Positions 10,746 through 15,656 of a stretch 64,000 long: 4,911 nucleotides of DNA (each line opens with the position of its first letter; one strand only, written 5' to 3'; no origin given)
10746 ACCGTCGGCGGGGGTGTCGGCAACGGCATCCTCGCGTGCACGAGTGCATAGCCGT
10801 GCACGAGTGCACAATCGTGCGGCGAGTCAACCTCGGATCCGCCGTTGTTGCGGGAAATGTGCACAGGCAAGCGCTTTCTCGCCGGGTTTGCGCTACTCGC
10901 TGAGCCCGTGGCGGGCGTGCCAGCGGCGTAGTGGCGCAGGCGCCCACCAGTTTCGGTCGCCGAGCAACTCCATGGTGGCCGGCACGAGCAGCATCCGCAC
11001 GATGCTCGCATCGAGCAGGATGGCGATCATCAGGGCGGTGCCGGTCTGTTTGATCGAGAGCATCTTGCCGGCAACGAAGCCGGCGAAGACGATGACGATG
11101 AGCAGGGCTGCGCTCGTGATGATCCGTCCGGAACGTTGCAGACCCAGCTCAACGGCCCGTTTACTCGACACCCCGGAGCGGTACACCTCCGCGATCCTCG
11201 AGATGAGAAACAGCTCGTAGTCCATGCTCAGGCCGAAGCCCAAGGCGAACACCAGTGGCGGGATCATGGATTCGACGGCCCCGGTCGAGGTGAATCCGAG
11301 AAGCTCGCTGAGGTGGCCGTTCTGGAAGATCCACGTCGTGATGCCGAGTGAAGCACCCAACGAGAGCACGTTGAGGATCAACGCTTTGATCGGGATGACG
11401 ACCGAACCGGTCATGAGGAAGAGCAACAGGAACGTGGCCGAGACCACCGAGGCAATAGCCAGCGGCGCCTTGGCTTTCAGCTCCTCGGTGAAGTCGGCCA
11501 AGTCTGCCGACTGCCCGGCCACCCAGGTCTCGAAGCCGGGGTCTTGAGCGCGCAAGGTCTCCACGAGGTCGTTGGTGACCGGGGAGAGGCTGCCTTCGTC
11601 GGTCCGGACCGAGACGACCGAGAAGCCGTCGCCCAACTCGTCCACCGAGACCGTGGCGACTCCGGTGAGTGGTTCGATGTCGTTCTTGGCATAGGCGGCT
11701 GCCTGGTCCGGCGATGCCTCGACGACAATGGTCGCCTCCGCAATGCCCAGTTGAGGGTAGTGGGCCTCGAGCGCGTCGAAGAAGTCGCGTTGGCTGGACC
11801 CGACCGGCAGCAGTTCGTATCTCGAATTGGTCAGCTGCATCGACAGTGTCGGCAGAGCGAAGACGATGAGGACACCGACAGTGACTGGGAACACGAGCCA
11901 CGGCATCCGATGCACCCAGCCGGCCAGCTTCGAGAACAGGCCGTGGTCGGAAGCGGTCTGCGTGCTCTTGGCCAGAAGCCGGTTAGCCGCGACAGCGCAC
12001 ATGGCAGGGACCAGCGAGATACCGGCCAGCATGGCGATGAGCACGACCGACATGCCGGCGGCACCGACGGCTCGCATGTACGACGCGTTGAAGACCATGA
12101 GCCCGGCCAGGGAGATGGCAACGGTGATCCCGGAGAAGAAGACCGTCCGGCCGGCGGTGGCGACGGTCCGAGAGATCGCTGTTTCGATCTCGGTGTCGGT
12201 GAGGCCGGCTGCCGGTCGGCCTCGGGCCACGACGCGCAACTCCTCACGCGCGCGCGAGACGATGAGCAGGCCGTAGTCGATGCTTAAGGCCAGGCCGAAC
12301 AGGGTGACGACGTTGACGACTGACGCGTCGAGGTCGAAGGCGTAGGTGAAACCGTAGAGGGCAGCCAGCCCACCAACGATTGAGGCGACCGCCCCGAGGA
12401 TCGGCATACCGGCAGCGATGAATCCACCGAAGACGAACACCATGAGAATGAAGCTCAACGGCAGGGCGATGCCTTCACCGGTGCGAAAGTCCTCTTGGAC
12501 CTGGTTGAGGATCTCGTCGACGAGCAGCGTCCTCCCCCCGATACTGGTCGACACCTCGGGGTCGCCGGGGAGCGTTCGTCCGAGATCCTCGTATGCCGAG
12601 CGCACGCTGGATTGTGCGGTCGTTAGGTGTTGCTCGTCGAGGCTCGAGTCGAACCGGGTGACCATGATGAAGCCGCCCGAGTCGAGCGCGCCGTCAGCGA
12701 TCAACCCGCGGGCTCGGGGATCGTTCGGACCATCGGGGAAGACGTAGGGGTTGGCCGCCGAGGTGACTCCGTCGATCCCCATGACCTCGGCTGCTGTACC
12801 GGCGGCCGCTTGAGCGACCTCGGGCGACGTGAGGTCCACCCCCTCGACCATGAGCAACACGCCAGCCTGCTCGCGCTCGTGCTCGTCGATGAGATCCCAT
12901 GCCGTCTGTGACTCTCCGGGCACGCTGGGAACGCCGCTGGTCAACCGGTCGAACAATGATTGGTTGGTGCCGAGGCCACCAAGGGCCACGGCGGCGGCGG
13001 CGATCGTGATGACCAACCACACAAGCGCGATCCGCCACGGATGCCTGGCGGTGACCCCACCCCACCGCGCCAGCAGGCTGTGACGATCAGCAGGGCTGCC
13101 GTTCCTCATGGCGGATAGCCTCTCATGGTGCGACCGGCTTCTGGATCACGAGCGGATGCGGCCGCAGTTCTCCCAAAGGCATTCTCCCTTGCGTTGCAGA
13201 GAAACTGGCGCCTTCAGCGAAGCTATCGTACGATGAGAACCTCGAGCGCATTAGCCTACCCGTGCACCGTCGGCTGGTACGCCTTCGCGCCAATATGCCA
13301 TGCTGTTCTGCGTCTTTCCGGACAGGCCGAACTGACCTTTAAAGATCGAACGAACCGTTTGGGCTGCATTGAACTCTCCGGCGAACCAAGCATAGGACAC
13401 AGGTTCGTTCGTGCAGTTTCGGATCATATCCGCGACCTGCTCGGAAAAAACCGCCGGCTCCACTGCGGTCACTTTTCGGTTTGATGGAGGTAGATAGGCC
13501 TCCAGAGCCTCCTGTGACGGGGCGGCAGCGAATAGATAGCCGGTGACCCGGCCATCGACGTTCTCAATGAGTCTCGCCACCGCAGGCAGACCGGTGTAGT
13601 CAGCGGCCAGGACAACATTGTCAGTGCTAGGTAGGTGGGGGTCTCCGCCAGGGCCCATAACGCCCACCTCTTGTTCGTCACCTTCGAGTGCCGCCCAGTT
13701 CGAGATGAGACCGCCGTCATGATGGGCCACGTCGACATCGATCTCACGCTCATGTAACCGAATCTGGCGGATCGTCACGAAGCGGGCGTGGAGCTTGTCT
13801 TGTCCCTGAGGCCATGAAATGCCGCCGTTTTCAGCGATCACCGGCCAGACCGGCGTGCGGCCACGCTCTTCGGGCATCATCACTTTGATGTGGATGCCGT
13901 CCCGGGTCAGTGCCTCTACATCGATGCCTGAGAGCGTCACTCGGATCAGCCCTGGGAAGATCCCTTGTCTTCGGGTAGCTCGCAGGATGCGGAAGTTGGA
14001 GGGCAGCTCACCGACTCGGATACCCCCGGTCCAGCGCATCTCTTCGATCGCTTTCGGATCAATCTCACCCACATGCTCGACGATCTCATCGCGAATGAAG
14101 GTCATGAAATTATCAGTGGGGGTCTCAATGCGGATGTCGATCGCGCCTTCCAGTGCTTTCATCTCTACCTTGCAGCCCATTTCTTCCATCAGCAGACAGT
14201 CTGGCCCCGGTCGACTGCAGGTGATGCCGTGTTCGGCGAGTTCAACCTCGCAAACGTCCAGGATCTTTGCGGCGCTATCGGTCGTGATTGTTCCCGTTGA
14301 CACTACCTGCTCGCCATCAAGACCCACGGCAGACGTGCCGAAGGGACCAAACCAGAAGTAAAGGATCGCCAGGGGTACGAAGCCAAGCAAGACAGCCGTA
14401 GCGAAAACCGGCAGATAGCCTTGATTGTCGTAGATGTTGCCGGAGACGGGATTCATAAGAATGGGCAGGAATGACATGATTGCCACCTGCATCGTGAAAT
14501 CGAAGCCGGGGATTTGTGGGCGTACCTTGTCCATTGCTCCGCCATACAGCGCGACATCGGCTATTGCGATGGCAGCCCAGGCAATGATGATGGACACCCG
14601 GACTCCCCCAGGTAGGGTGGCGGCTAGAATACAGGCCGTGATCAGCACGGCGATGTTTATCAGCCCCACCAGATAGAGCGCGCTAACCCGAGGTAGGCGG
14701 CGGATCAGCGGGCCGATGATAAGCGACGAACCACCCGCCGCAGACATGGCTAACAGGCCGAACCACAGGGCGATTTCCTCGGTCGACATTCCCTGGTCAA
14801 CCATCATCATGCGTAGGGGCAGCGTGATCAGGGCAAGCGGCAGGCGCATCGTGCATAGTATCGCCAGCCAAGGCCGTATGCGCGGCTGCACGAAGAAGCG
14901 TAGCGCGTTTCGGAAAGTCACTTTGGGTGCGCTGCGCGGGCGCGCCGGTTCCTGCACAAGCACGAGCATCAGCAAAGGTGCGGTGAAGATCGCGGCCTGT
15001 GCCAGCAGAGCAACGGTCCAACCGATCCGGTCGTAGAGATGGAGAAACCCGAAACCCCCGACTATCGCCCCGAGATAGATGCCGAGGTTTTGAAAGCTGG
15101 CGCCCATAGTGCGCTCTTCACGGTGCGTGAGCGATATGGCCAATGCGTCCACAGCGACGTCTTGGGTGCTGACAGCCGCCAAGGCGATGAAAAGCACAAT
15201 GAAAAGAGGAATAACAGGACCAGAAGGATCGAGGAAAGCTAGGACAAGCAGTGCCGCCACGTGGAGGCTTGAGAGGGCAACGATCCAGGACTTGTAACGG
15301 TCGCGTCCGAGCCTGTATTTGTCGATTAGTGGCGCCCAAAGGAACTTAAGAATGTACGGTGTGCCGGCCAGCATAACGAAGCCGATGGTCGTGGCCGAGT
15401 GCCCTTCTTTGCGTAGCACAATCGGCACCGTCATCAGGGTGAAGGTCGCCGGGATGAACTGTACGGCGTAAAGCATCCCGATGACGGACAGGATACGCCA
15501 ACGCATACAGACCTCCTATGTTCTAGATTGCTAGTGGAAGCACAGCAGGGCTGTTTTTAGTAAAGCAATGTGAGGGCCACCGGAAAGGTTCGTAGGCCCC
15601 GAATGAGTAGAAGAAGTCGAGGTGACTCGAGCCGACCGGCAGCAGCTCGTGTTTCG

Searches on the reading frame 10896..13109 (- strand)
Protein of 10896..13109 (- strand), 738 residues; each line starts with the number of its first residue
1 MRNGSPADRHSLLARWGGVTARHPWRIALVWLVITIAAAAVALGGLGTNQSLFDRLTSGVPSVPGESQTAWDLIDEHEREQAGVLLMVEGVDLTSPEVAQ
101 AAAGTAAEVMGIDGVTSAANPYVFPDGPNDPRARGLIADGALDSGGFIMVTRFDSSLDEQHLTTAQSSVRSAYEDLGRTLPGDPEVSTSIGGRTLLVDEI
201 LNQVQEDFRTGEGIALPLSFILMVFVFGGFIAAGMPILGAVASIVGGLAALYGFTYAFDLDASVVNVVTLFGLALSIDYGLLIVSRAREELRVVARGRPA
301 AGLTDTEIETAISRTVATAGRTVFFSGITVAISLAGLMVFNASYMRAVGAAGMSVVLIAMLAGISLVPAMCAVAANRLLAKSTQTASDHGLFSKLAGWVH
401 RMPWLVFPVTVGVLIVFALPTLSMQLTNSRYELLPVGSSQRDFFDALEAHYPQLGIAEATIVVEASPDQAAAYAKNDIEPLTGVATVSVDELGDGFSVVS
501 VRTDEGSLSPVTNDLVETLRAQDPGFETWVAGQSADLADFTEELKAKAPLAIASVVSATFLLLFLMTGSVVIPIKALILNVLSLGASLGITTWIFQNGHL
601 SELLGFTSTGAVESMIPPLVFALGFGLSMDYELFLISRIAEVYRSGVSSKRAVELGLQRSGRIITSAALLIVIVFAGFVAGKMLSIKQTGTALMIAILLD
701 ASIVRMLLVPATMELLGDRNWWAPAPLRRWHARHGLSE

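Call 91: search_protein_families(library=pfam, proteins=[window:10896-13109:-], max_evalue=0.001)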
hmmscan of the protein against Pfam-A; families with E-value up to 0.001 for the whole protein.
window:10896-13109:- (738 aa): 1 family
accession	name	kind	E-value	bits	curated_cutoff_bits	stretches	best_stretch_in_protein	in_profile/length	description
PF03176.21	MMPL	-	3e-58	197.8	20.5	2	515-730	113-319/333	MMPL family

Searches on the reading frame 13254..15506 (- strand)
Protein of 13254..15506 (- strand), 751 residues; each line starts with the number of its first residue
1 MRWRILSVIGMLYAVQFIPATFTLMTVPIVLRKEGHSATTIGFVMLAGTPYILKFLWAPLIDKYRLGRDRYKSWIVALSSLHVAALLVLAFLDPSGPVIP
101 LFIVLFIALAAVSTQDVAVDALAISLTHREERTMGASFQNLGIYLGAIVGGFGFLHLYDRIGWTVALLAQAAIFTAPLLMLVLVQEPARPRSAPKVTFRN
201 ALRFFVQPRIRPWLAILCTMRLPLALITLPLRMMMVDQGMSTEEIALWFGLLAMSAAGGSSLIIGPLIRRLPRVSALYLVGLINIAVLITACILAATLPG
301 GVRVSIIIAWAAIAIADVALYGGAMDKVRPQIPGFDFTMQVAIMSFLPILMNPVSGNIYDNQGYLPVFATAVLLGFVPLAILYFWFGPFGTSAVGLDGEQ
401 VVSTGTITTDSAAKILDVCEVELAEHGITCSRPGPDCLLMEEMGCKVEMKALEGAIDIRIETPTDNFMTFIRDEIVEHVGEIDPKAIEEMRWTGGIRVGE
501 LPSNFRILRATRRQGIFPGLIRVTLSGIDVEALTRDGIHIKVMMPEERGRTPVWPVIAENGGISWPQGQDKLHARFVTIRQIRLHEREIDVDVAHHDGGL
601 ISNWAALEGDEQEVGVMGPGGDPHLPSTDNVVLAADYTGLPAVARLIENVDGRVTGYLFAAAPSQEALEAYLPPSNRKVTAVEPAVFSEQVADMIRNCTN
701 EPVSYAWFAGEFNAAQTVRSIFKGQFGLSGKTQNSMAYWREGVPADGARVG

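Call 91: search_protein_families(library=pfam, proteins=[window:13254-15506:-], max_evalue=0.001)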
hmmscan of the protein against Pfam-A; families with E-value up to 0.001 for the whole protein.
window:13254-15506:- (751 aa): 4 families
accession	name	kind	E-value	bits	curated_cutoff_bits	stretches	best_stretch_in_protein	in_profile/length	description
PF07690.21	MFS_1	-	6.5e-19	68.5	33.4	1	12-323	4-318/347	Major Facilitator Superfamily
PF08021.17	FAD_binding_9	-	1e-17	64.9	23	1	511-621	3-118/120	Siderophore-interacting FAD-binding domain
PF04954.18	SIP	-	2.4e-16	60.8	26.3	1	629-742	2-119/119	Siderophore-interacting protein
PF13000.13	Acatn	-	1.8e-13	50.4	23.7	1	11-90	7-89/546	Acetyl-coenzyme A transporter 1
